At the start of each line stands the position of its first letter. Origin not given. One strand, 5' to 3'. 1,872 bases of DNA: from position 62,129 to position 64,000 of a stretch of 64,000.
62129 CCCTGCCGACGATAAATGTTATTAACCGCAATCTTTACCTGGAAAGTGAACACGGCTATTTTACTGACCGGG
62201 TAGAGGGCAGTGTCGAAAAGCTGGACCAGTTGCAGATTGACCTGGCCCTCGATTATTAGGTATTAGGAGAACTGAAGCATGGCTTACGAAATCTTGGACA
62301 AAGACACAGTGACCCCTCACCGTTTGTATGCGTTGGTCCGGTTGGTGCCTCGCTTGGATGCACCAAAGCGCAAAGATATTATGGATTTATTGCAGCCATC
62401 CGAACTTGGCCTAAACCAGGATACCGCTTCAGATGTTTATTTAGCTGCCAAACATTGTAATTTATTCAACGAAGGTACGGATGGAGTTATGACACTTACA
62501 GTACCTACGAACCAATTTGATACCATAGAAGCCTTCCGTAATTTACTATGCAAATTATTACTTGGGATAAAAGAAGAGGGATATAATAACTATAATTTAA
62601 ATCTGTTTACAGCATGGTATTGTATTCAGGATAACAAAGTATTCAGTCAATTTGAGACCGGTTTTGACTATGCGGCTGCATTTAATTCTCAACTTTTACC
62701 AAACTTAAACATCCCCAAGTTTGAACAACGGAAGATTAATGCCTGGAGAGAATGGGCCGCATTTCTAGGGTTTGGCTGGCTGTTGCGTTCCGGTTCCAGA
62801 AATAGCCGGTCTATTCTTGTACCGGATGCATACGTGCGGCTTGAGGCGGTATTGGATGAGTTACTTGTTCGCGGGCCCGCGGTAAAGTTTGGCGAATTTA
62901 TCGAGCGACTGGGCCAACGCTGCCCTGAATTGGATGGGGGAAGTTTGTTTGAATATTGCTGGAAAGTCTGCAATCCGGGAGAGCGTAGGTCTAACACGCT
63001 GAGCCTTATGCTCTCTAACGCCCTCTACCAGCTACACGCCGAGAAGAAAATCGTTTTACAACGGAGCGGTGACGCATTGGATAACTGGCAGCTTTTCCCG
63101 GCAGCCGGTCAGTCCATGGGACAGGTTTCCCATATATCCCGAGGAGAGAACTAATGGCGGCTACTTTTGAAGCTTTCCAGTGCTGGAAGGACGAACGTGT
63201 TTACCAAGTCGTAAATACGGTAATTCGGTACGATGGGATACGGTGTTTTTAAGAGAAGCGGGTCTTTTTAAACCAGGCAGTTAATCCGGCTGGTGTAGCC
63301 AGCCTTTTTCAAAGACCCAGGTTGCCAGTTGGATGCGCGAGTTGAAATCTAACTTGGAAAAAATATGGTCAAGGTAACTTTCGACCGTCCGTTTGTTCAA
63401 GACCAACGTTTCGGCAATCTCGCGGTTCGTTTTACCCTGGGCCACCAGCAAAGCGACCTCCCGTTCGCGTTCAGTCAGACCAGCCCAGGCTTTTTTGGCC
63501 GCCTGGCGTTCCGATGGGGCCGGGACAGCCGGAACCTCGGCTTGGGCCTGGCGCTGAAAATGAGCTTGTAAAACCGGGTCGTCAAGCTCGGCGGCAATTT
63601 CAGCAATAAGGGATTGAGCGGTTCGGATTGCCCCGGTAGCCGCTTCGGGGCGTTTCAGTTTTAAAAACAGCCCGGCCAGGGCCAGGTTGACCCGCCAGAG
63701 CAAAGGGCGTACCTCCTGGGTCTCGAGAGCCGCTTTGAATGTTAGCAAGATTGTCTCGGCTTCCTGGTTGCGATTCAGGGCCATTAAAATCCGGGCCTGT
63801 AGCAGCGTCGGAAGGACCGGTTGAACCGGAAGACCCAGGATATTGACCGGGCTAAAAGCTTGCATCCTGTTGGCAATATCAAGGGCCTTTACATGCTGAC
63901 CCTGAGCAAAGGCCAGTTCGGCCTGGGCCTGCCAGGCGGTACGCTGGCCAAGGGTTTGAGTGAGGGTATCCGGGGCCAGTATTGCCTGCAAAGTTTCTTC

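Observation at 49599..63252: Methyltransferase-less operon with three SF2 helicases and a nuclease: candidate undescribed defence system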

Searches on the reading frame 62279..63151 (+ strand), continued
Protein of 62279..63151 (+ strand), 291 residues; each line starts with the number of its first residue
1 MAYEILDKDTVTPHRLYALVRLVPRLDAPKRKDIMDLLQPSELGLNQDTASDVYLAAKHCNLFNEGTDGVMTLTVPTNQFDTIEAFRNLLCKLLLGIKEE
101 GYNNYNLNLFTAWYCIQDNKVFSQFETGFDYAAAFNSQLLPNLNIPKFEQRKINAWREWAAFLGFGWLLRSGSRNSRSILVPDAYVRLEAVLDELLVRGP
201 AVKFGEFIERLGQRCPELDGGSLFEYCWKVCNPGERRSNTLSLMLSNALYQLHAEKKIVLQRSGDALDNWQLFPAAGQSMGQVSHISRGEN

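Call 68: predict_structure(alignment_id=A3)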
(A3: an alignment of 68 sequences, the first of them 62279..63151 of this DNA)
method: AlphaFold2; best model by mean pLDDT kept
length: 291 residues; sequences in the alignment: 68
mean_pLDDT: 94.7   pTM: 0.91
mean pLDDT of the five models: 94.7, 94.6, 94.0, 93.8, 92.7
residues with pLDDT >= 90: 260; 70-90: 28; 50-70: 3; < 50: 0
segments of 3 or more residues with pLDDT < 50: none
pLDDT, mean of each block of 10 residues (from residue 1): 92 97 97 93 89 97 97 97 97 97 97 97 92 96 90 96 96 81 97 95 98 98 98 94 98 97 95 90 95 57
secondary structure, 60 per line:
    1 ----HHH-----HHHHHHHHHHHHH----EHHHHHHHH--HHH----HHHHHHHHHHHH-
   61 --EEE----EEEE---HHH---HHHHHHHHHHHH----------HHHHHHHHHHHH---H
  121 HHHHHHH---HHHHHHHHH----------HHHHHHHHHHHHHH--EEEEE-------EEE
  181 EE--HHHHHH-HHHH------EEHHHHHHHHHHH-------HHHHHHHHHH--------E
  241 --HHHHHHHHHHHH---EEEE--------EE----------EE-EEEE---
elements in order: H13-25 H31-38 H48-59 E63-65 E70-73 H83-94 H105-116 H120-127 H131-139 H150-163 E166-170 E178-182 H185-190 H192-195 H204-214 H222-231 H243-254 E258-261 E285-288

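Call 70: fold_search(model_id=the predicted structure, library=pdb)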
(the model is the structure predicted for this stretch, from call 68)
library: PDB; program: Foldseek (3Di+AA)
matches with E <= 10: 654; with E <= 0.001: 0
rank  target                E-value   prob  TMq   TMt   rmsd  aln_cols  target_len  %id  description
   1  8e4y                  3.2e-02  0.60  0.25  0.14  15.4       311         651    9  Cryo-EM structure of human glycerol-3-phosphate acyltransferase 1 (GPAT1) in complex with 2-oxohexadecyl-CoA (released 2022-12-21)
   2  7ucl_A                3.6e-02  0.47  0.21  0.11  18.8       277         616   11  SxtA Methyltransferase variant F458H in complex with Mn2+ and malonate (released 2022-06-01)
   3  6qnz_A                1.1e-01  0.63  0.35  0.21  11.8       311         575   11  Crystal structure of the site-specific DNA nickase N.BspD6I E418A Mutant (released 2020-03-04)
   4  7uch                  1.2e-01  0.47  0.21  0.11  16.3       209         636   10  AprA Methyltransferase 1 - GNAT in complex with Mn2+ , SAM, and Di-methyl-malonate (released 2022-06-01)
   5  5liq_A                2.0e-01  0.44  0.33  0.20  12.2       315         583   12  The structure of C160S,C508S,C578S mutant of Nt.BspD6I nicking endonuclease at 0.185 nm resolution . (released 2017-08-02)
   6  6wjh_B                2.0e-01  0.25  0.20  0.23  10.7       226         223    9  Crystal structure of MAGE-A11 bound to the PCF11 degron (released 2020-10-14)
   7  6qnz_B                2.1e-01  0.44  0.32  0.19  12.9       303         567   11  Crystal structure of the site-specific DNA nickase N.BspD6I E418A Mutant (released 2020-03-04)
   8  3hrs_A                2.9e-01  0.54  0.18  0.23  10.8       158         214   11  Crystal Structure of the Manganese-activated Repressor ScaR: apo form (released 2009-06-23)
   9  5dv5_A                3.2e-01  0.23  0.18  0.20  10.7       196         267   10  The fatty acid-responsive FadR repressor of Vibrio alginolyticus complex with Palmitoyl-CoA (released 2016-10-05)
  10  6b39                  3.2e-01  0.23  0.20  0.11  16.6       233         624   12  AprA Methyltransferase 1 - GNAT in complex with SAH (released 2017-11-15)
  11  9zd6_A                3.5e-01  0.08  0.17  0.15  19.2       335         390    8  Bacterial interstrand DNA crosslink glycosylase AlkX/YcaQ bound to DNA (released 2026-01-14)
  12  7dg2_C                3.7e-01  0.20  0.19  0.24  12.9       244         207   10  Nse1-Nse3-Nse4 complex (released 2021-05-26)
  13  6wjh_A                3.9e-01  0.16  0.20  0.23  11.1       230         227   10  Crystal structure of MAGE-A11 bound to the PCF11 degron (released 2020-10-14)
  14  8ebu_D                3.9e-01  0.08  0.16  0.12  23.3       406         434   10  XPC release from Core7-XPA-DNA (Cy5) (released 2023-04-19)
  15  8rhz_A                4.1e-01  0.51  0.21  0.07  12.1       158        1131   11  Structure of CUL9-RBX1 ubiquitin E3 ligase complex in unneddylated conformation - symmetry expanded unneddylated dimer (released 2024-04-17)
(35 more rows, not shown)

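Call 81: search_protein_families(library=pfam, proteins=[L019:14076-14762:+], max_evalue=5)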
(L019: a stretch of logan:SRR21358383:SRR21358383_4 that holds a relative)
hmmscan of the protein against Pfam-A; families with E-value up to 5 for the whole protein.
L019:14076-14762:+ (229 aa): 4 families
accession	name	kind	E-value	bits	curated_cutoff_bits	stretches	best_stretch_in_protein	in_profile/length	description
PF07217.16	Het-C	-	0.089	11.7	21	1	49-197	272-405/561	Heterokaryon incompatibility protein Het-C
PF21918.1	cas_Cpf1_2nd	-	0.11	12.9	27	1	71-199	79-193/225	CRISPR-associated endonuclease Cpf1 REC2 domain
PF17082.10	Spc29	-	3.2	8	31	1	10-85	107-177/245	Spindle Pole Component 29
PF20570.3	DUF6779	-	4.4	8.5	28.1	0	6-58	45-96/108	Domain of unknown function (DUF6779)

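Call 83: find_encoding_contigs(protein=P0078, flank=10000, max_places=2)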
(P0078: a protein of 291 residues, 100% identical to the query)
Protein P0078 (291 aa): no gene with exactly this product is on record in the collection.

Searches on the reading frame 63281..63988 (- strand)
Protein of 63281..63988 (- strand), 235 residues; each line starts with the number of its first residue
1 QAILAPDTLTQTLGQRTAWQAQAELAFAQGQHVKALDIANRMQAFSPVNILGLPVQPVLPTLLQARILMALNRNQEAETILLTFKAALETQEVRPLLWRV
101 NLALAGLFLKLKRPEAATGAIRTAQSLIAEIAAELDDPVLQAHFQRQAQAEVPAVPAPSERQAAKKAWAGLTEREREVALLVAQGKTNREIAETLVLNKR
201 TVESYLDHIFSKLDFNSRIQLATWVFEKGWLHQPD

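Call 11: search_protein_families(library=ncbifam, proteins=[window:63281-63988:-], max_evalue=0.001)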
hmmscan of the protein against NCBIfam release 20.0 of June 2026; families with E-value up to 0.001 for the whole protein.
window:63281-63988:- (235 aa): 25 families
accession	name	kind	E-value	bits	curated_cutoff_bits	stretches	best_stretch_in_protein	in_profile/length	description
TIGR03020.2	EpsA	equivalog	7e-12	45.5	170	1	158-221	181-241/247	XrtB/PEP-CTERM-associated transcriptional regulator EpsA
NF007935.0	PRK10651.1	equivalog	1.2e-11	44.3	250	1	158-228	143-213/216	two-component system response regulator NarL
NF052366.1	photon_PedR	equivalog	1.3e-11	44.5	120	1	171-229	3-61/74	photosynthetic electron transport-dependent transcriptional regulator PedR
NF052445.1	RespRegMctR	equivalog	1.8e-11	43.8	300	1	163-229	138-203/205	two-component system response regulator MctR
NF040749.1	tetrathio_RR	equivalog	1.8e-10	40.8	290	1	135-221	98-184/191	tetrathionate respiration response regulator TtrR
NF011896.0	PRK15369.1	equivalog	1.2e-08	34.8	242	1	161-225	140-204/211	two component system response regulator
NF007505.1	PRK10100.1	equivalog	1.3e-08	34.8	250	1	162-225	136-199/204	biofilm master transcriptional regulator CsgD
TIGR03541.1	reg_near_HchA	equivalog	1.4e-08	34.6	215.6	1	165-224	166-225/232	PA1136 family autoinducer-binding transcriptional regulator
NF007018.1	PRK09483.1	equivalog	2.1e-08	34.1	280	1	163-225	141-203/217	UvrY/SirA/GacA family response regulator transcription factor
NF038181.1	reg_ATPase_IniR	equivalog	2.2e-07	29.6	750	1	130-221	728-817/827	isoniazid response ATPase/transcriptional regulator IniR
NF047785.1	respo_reg_MadR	equivalog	7.5e-07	28.7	300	1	165-220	143-198/209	MadR family response regulator transcription factor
NF006900.1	PRK09390.1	equivalog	7.9e-07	28.8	255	1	135-221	107-193/203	response regulator FixJ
NF007708.0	PRK10403.1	equivalog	9.6e-07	28.5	343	1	162-224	145-206/215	nitrate/nitrite response regulator protein NarP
NF007685.0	PRK10360.1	equivalog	2.7e-06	27.3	258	1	169-227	136-194/196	response regulator transcription factor UhpA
TIGR02937.1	sigma70-ECF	superfamily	5.3e-06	26.2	42.9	1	120-213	67-161/165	sigma-70 family RNA polymerase sigma factor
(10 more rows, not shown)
